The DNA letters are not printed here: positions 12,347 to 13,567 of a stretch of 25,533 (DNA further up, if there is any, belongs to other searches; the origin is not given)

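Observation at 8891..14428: PseB followed by a reductase rather than an aminotransferase: predicted 7-hydroxy-9-deoxy nonulosonate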

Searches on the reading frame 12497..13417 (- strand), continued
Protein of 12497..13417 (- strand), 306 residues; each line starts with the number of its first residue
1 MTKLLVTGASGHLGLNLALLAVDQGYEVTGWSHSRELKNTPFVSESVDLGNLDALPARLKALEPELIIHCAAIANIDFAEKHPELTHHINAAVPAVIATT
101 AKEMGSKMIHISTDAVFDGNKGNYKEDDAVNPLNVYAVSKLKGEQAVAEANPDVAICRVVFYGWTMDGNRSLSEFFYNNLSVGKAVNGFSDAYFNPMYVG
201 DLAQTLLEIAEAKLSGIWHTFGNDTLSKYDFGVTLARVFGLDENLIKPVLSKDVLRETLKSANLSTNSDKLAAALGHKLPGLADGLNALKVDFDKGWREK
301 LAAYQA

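Call 74: find_homologous_proteins(query=P0124)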
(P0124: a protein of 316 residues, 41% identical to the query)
Query P0124 (316 aa): 1045 proteins with E <= 0.001 among 8000 candidates; the best 120 are listed.
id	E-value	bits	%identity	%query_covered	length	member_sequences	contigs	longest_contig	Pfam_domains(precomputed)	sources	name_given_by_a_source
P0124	1.6e-204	696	100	100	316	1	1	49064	PF04321.24,PF16363.12,PF02719.22,PF07993.19,PF13460.13,PF01370.28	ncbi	ncbi:SDR family oxidoreductase [Modestobacter sp. SYSU DS0875]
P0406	4.6e-118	412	66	96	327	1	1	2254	PF04321.24,PF16363.12,PF02719.22,PF07993.19,PF01370.28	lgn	-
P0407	6.2e-104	366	58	99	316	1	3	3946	PF04321.24,PF16363.12,PF02719.22,PF01370.28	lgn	-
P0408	6.6e-98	346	57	98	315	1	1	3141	PF04321.24,PF16363.12,PF02719.22,PF07993.19,PF01370.28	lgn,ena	-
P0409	1.1e-95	339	51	99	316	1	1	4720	PF04321.24,PF16363.12,PF02719.22,PF01073.26,PF07993.19,PF01370.28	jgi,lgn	jgi:dTDP-4-dehydrorhamnose reductase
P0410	7.5e-95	336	57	94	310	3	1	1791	PF04321.24,PF16363.12,PF02719.22,PF07993.19,PF01370.28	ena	-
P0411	1.4e-94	335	57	94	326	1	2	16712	PF04321.24,PF16363.12,PF02719.22,PF07993.19,PF01370.28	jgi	jgi:dTDP-4-dehydrorhamnose reductase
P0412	2.6e-94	334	55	95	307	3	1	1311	PF04321.24,PF16363.12,PF02719.22,PF01073.26,PF07993.19,PF01370.28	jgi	-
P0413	1.2e-92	329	53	99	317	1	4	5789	PF04321.24,PF16363.12,PF02719.22,PF07993.19,PF01370.28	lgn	-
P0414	3.1e-92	327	54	98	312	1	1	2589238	PF04321.24,PF16363.12,PF02719.22,PF01370.28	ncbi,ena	-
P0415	9.6e-91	322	50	97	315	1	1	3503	PF04321.24,PF16363.12,PF02719.22,PF01073.26,PF07993.19,PF01370.28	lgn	-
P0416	1.2e-88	315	55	94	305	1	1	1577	PF04321.24,PF16363.12,PF02719.22,PF01073.26,PF07993.19,PF01370.28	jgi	jgi:dTDP-4-dehydrorhamnose reductase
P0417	1.3e-88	315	55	95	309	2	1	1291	PF04321.24,PF16363.12,PF02719.22,PF07993.19,PF01370.28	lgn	-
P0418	1.1e-86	309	55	91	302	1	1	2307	PF04321.24,PF16363.12,PF07993.19,PF01370.28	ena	-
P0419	8.2e-86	306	57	89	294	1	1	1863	PF04321.24,PF16363.12,PF02719.22,PF01370.28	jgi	jgi:dTDP-4-dehydrorhamnose reductase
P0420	5.5e-85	303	54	91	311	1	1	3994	PF04321.24,PF16363.12,PF02719.22,PF07993.19,PF01370.28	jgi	jgi:dTDP-4-dehydrorhamnose reductase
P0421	1.5e-84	302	51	91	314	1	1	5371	PF04321.24,PF16363.12,PF02719.22,PF07993.19,PF01370.28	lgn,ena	-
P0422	2.1e-84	301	52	94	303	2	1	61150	PF04321.24,PF16363.12,PF02719.22,PF07993.19,PF01370.28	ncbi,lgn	-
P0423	2.2e-84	301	56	93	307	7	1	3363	PF04321.24,PF16363.12,PF02719.22,PF07993.19,PF01370.28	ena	-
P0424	7.6e-83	296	54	95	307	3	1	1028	PF04321.24,PF16363.12,PF02719.22,PF07993.19,PF01370.28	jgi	jgi:dTDP-4-dehydrorhamnose reductase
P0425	1.1e-81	293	50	97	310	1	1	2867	PF04321.24,PF16363.12,PF13460.13,PF01370.28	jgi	jgi:dTDP-4-dehydrorhamnose reductase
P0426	1.9e-81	292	50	95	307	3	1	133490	PF04321.24,PF16363.12,PF01370.28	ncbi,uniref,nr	ncbi:SDR family oxidoreductase [Nocardioides nematodiphilus]|uniref:SDR family oxidoreductase n=1 Ta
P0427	3.8e-80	287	49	93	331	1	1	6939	PF04321.24,PF16363.12,PF01370.28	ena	-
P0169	2.8e-79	285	49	95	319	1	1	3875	PF04321.24,PF16363.12,PF02719.22,PF07993.19,PF01370.28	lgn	-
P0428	1.1e-78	283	49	96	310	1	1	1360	PF04321.24,PF16363.12,PF02719.22,PF01370.28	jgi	jgi:dTDP-4-dehydrorhamnose reductase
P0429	1.4e-78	282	47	96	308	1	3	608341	PF04321.24,PF16363.12,PF02719.22,PF01370.28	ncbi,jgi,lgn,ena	-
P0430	2.4e-78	282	48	96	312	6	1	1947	PF04321.24,PF16363.12,PF02719.22,PF01370.28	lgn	-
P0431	3.0e-78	281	47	95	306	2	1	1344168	PF04321.24,PF16363.12,PF02719.22,PF07993.19,PF01370.28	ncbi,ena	-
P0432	3.7e-78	281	48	95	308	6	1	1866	PF04321.24,PF16363.12,PF01370.28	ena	-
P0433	4.6e-78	281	47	95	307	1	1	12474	PF04321.24,PF16363.12,PF07993.19,PF01370.28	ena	-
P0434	8.6e-78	280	48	98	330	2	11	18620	PF04321.24,PF16363.12,PF01073.26,PF01370.28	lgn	-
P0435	1.1e-77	279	49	96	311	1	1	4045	PF04321.24,PF16363.12,PF02719.22,PF07993.19,PF01370.28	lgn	-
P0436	1.9e-77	279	46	97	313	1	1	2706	PF04321.24,PF16363.12,PF02719.22,PF01370.28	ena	-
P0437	1.9e-77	279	50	97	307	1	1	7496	PF04321.24,PF16363.12,PF02719.22,PF01073.26,PF01370.28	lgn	-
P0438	2.5e-77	278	49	95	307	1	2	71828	PF04321.24,PF16363.12,PF02719.22,PF01370.28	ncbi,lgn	-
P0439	8.6e-77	276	48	96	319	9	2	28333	PF04321.24,PF16363.12,PF02719.22,PF01370.28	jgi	jgi:dTDP-4-dehydrorhamnose reductase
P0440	9.6e-77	276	45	95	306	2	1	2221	PF04321.24,PF16363.12,PF02719.22,PF07993.19,PF01370.28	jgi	jgi:dTDP-4-dehydrorhamnose reductase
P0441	4.0e-76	274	46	95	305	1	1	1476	PF04321.24,PF16363.12,PF02719.22,PF01370.28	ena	-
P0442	5.6e-76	274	46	95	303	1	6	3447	PF04321.24,PF16363.12,PF02719.22,PF01073.26,PF07993.19,PF01370.28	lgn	-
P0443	6.7e-76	274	45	95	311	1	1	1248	PF04321.24,PF16363.12,PF02719.22,PF01073.26,PF01370.28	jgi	-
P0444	6.9e-76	274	47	95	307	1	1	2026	PF04321.24,PF16363.12,PF02719.22,PF01370.28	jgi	-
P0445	8.4e-76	273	60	75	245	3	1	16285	PF04321.24,PF16363.12,PF07993.19,PF01370.28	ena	-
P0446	1.1e-75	273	48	95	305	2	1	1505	PF04321.24,PF16363.12,PF01370.28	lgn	-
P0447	1.4e-75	272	50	95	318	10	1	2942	PF04321.24,PF16363.12,PF02719.22,PF07993.19,PF01370.28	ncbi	-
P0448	1.7e-75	272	44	96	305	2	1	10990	PF04321.24,PF16363.12,PF02719.22,PF01370.28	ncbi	-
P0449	1.8e-75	272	45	95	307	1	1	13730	PF04321.24,PF16363.12,PF02719.22,PF07993.19,PF01370.28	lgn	-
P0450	2.0e-75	272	47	95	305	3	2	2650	PF04321.24,PF16363.12,PF01370.28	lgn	-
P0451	2.0e-75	272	46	95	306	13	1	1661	PF04321.24,PF16363.12,PF02719.22,PF07993.19,PF01370.28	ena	-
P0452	2.1e-75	272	49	95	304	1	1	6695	PF04321.24,PF16363.12,PF02719.22,PF07993.19,PF01370.28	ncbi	-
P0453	2.2e-75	272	45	95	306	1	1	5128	PF04321.24,PF16363.12,PF07993.19,PF01370.28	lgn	-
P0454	2.8e-75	272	46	95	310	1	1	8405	PF04321.24,PF16363.12,PF01370.28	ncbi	-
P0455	2.9e-75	271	46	95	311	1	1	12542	PF04321.24,PF16363.12,PF01370.28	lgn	-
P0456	3.1e-75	271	46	95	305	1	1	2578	PF04321.24,PF16363.12,PF02719.22,PF01370.28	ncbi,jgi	jgi:dTDP-4-dehydrorhamnose reductase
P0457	6.4e-75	270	46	98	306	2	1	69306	PF04321.24,PF16363.12,PF02719.22,PF01370.28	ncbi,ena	-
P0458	8.4e-75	270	44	96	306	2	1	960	PF04321.24,PF16363.12,PF02719.22,PF01370.28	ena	-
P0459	8.8e-75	270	47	91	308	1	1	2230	PF04321.24,PF16363.12,PF02719.22,PF07993.19,PF01370.28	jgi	jgi:dTDP-4-dehydrorhamnose reductase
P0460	9.7e-75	270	45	95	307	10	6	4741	PF04321.24,PF16363.12,PF02719.22,PF07993.19,PF01370.28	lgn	-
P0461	1.1e-74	270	45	95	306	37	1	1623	PF04321.24,PF16363.12,PF02719.22,PF07993.19,PF01370.28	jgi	jgi:dTDP-4-dehydrorhamnose reductase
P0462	1.2e-74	269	47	95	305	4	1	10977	PF04321.24,PF16363.12,PF01073.26,PF01370.28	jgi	jgi:dTDP-4-dehydrorhamnose reductase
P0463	1.4e-74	269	50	97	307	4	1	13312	PF04321.24,PF16363.12,PF02719.22,PF01370.28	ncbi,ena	-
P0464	1.4e-74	269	46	96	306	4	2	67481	PF04321.24,PF16363.12,PF02719.22,PF07993.19,PF01370.28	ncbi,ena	ncbi:MAG: SDR family oxidoreductase [Chloroflexota bacterium]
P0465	1.5e-74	269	46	94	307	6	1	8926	PF04321.24,PF16363.12,PF01370.28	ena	-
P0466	1.5e-74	269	48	95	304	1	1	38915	PF04321.24,PF16363.12,PF02719.22,PF01370.28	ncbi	-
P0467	1.6e-74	269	48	96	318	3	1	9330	PF04321.24,PF16363.12,PF01370.28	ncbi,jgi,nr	ncbi:MAG: SDR family oxidoreductase [Chloroflexi bacterium]|nr:SDR family oxidoreductase [Chloroflex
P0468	1.6e-74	269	46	95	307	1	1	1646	PF04321.24,PF16363.12,PF02719.22,PF07993.19,PF01370.28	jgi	jgi:dTDP-4-dehydrorhamnose reductase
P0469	1.7e-74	269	46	95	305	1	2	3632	PF04321.24,PF16363.12,PF02719.22,PF01370.28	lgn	-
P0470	2.0e-74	269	46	95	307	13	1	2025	PF04321.24,PF16363.12,PF02719.22,PF01370.28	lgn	-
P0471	2.5e-74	268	48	94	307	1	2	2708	PF04321.24,PF16363.12,PF02719.22,PF01370.28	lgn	-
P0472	2.5e-74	268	47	95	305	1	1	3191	PF04321.24,PF16363.12,PF02719.22,PF07993.19,PF01370.28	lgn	-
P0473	3.0e-74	268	45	97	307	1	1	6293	PF04321.24,PF16363.12,PF02719.22,PF01370.28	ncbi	-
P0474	3.0e-74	268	45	94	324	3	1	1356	PF04321.24,PF16363.12,PF02719.22,PF01370.28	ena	-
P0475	3.4e-74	268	45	96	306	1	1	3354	PF04321.24,PF16363.12,PF02719.22,PF01370.28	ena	-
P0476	3.7e-74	268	47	96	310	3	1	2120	PF04321.24,PF16363.12,PF07993.19,PF13460.13,PF01370.28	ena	-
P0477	4.7e-74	267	43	96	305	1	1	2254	PF04321.24,PF16363.12,PF02719.22,PF01370.28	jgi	-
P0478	4.7e-74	267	46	96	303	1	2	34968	PF04321.24,PF16363.12,PF02719.22,PF07993.19,PF01370.28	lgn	-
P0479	5.1e-74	267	46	95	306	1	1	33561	PF04321.24,PF16363.12,PF02719.22,PF01073.26,PF07993.19,PF01370.28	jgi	jgi:dTDP-4-dehydrorhamnose reductase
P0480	6.5e-74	267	47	96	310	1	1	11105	PF04321.24,PF16363.12,PF02719.22,PF01370.28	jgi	jgi:dTDP-4-dehydrorhamnose reductase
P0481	6.8e-74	267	47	97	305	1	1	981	PF04321.24,PF16363.12,PF01370.28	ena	-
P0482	7.4e-74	267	45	96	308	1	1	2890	PF04321.24,PF16363.12,PF02719.22,PF01370.28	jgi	jgi:dTDP-4-dehydrorhamnose reductase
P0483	7.5e-74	267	46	94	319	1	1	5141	PF04321.24,PF16363.12,PF02719.22,PF01370.28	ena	-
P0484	7.9e-74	267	46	94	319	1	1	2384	PF04321.24,PF16363.12,PF02719.22,PF07993.19,PF01370.28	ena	-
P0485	8.4e-74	267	44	95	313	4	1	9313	PF04321.24,PF16363.12,PF02719.22,PF07993.19,PF01370.28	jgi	jgi:dTDP-4-dehydrorhamnose reductase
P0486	1.5e-73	266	45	97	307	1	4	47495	PF04321.24,PF16363.12,PF01370.28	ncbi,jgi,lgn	jgi:dTDP-4-dehydrorhamnose reductase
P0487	1.6e-73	266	47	95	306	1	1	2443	PF04321.24,PF16363.12,PF01370.28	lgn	-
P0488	1.9e-73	265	47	95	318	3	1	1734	PF04321.24,PF16363.12,PF02719.22,PF01370.28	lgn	-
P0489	2.0e-73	265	45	97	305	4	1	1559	PF04321.24,PF16363.12,PF01370.28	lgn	-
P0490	2.1e-73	265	44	97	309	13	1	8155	PF04321.24,PF16363.12,PF02719.22,PF01370.28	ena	-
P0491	2.1e-73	265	46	96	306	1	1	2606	PF04321.24,PF16363.12,PF01370.28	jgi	jgi:dTDP-4-dehydrorhamnose reductase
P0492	2.4e-73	265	44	98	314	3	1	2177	PF04321.24,PF16363.12,PF02719.22,PF01370.28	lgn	-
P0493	2.4e-73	265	45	95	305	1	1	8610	PF04321.24,PF16363.12,PF01370.28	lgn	-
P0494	2.5e-73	265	49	95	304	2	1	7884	PF04321.24,PF16363.12,PF02719.22,PF01370.28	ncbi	-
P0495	2.5e-73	265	46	95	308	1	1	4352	PF04321.24,PF16363.12,PF01370.28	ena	-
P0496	2.6e-73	265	45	95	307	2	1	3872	PF04321.24,PF16363.12,PF02719.22,PF01370.28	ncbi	-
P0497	2.7e-73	265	46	95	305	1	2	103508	PF04321.24,PF16363.12,PF02719.22,PF01370.28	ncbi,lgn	-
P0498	2.7e-73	265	46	96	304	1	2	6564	PF04321.24,PF16363.12,PF07993.19,PF01370.28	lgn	-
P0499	2.8e-73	265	43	96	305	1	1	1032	PF04321.24,PF16363.12,PF02719.22,PF01370.28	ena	-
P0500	2.8e-73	265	47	95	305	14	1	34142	PF04321.24,PF16363.12,PF01370.28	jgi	-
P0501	3.2e-73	265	47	96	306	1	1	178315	PF04321.24,PF16363.12,PF01370.28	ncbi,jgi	ncbi:MAG TPA: SDR family oxidoreductase [Anaerolineales bacterium]|jgi:dTDP-4-dehydrorhamnose reduct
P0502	3.3e-73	265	45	95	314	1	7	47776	PF04321.24,PF16363.12,PF02719.22,PF01370.28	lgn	-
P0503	3.3e-73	265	44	95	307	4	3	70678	PF04321.24,PF16363.12,PF02719.22,PF07993.19,PF01370.28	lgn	-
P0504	3.5e-73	265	46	96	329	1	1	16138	PF04321.24,PF16363.12,PF02719.22,PF01370.28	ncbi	-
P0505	3.7e-73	265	46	95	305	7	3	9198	PF04321.24,PF16363.12,PF02719.22,PF01370.28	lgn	-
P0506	3.7e-73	265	47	95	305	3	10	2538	PF04321.24,PF16363.12,PF01370.28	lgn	-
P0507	3.8e-73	265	45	96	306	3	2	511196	PF04321.24,PF16363.12,PF02719.22,PF01370.28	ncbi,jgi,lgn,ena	-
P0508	4.1e-73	264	43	95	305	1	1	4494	PF04321.24,PF16363.12,PF02719.22,PF01370.28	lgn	-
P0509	4.1e-73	264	47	96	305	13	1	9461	PF04321.24,PF16363.12,PF01370.28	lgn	-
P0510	4.3e-73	264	45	94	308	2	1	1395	PF04321.24,PF16363.12,PF02719.22,PF01370.28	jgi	jgi:dTDP-4-dehydrorhamnose reductase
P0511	4.5e-73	264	44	95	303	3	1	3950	PF04321.24,PF16363.12,PF02719.22,PF01073.26,PF07993.19,PF01370.28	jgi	jgi:dTDP-4-dehydrorhamnose reductase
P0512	4.6e-73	264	46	95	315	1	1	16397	PF04321.24,PF16363.12,PF02719.22,PF01370.28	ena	-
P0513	4.6e-73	264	45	95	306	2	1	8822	PF04321.24,PF16363.12,PF01370.28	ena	-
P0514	4.9e-73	264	46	95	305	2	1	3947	PF04321.24,PF16363.12,PF02719.22,PF01370.28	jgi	jgi:dTDP-4-dehydrorhamnose reductase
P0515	5.3e-73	264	47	95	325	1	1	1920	PF04321.24,PF16363.12,PF02719.22,PF07993.19,PF01370.28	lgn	-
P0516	5.4e-73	264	44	95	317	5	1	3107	PF04321.24,PF16363.12,PF02719.22,PF07993.19,PF01370.28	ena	-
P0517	6.4e-73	264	43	95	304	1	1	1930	PF04321.24,PF16363.12,PF02719.22,PF01370.28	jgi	jgi:dTDP-4-dehydrorhamnose reductase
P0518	7.1e-73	264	46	95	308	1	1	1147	PF04321.24,PF16363.12,PF02719.22,PF01370.28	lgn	-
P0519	7.1e-73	264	45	95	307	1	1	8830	PF04321.24,PF16363.12,PF07993.19,PF01370.28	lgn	-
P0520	7.1e-73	264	44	97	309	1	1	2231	PF04321.24,PF16363.12,PF02719.22,PF01370.28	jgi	jgi:dTDP-4-dehydrorhamnose reductase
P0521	7.1e-73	264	46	95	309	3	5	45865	PF04321.24,PF16363.12,PF02719.22,PF01370.28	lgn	-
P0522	7.2e-73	264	45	97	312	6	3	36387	PF04321.24,PF16363.12,PF02719.22,PF07993.19,PF01370.28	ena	-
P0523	7.2e-73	264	46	95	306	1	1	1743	PF04321.24,PF16363.12,PF02719.22,PF01073.26,PF01370.28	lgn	-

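Call 75: find_encoding_contigs(protein=P0426, flank=9000, max_places=1)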
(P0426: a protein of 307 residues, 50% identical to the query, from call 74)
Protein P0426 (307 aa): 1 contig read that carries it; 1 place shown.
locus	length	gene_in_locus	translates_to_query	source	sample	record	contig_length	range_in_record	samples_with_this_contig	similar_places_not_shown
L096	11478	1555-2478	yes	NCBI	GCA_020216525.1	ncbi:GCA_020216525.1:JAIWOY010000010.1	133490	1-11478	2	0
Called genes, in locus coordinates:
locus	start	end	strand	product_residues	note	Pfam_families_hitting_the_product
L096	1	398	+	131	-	PF03720:UDPG_MGDP_dh_C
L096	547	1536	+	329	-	PF01073:3Beta_HSD, PF01370:Epimerase, PF02719:Polysacc_synt_2, PF04321:RmlD_sub_bind, PF05368:NmrA (weak), PF08659:KR (weak), PF16363:GDP_Man_Dehyd, PF13460:NAD_binding_10, +1 more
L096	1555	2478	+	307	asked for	PF01370:Epimerase, PF04321:RmlD_sub_bind, PF16363:GDP_Man_Dehyd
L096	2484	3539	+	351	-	PF03102:NeuB, PF08666:SAF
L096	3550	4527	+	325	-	PF13524:Glyco_trans_1_2 (faint), PF00534:Glycos_transf_1, PF13692:Glyco_trans_1_4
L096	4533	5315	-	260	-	PF00106:adh_short, PF01370:Epimerase, PF08659:KR (weak), PF13561:adh_short_C2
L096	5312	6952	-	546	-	PF02348:CTP_transf_3, PF12804:NTP_transf_3 (weak), PF00248:Aldo_ket_red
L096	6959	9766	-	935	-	PF13439:Glyco_transf_4 (weak), PF20706:GT4-conflict, PF00534:Glycos_transf_1, PF13692:Glyco_trans_1_4, PF13524:Glyco_trans_1_2 (weak)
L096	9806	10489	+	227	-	PF00132:Hexapep, PF14602:Hexapep_2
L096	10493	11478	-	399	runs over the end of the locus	-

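Call 90: search_protein_families(library=ncbifam, proteins=[L006:8942-9925:+, L007:8988-9983:+, L090:6980-8035:+, L091:7988-8974:+, L096:547-1536:+], max_evalue=1e-40)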
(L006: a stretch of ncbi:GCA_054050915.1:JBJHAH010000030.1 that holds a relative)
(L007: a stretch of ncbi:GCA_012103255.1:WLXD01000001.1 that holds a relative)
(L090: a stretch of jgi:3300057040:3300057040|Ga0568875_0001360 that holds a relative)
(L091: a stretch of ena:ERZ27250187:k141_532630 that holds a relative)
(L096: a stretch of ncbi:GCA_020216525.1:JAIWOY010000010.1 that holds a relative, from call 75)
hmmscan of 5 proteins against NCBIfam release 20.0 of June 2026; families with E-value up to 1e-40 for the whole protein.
L006:8942-9925:+ (327 aa): 2 families
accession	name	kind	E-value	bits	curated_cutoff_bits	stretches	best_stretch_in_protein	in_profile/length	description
TIGR03589.1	PseB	equivalog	1.1e-146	487.9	407.75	1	4-322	2-323/324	UDP-N-acetylglucosamine 4,6-dehydratase (inverting)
TIGR04130.1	FnlA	equivalog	1.3e-70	237.9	730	1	7-290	5-291/337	UDP-N-acetylglucosamine 4,6-dehydratase/5-epimerase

L007:8988-9983:+ (331 aa): 2 families
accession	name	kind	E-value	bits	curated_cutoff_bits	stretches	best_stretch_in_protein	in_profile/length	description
TIGR03589.1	PseB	equivalog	1.1e-141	471.5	407.75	1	12-326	3-323/324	UDP-N-acetylglucosamine 4,6-dehydratase (inverting)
TIGR04130.1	FnlA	equivalog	5.1e-70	236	730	1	11-287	2-282/337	UDP-N-acetylglucosamine 4,6-dehydratase/5-epimerase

L090:6980-8035:+ (351 aa): 2 families
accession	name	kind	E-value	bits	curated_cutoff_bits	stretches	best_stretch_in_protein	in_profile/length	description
TIGR03589.1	PseB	equivalog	5.6e-149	495.4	407.75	1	3-321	1-323/324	UDP-N-acetylglucosamine 4,6-dehydratase (inverting)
TIGR04130.1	FnlA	equivalog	1.8e-75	253.9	730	1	3-283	1-285/337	UDP-N-acetylglucosamine 4,6-dehydratase/5-epimerase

L091:7988-8974:+ (328 aa): 2 families
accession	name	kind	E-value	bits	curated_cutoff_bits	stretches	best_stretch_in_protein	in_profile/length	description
TIGR03589.1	PseB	equivalog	5.6e-158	525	407.75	1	1-321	1-323/324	UDP-N-acetylglucosamine 4,6-dehydratase (inverting)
TIGR04130.1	FnlA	equivalog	9.1e-75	251.6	730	1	1-284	1-288/337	UDP-N-acetylglucosamine 4,6-dehydratase/5-epimerase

L096:547-1536:+ (329 aa): 2 families
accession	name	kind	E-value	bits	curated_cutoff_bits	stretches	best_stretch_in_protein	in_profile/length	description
TIGR03589.1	PseB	equivalog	1.2e-132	441.8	407.75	1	5-324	3-323/324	UDP-N-acetylglucosamine 4,6-dehydratase (inverting)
TIGR04130.1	FnlA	equivalog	1.6e-63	214.6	730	1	8-292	6-291/337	UDP-N-acetylglucosamine 4,6-dehydratase/5-epimerase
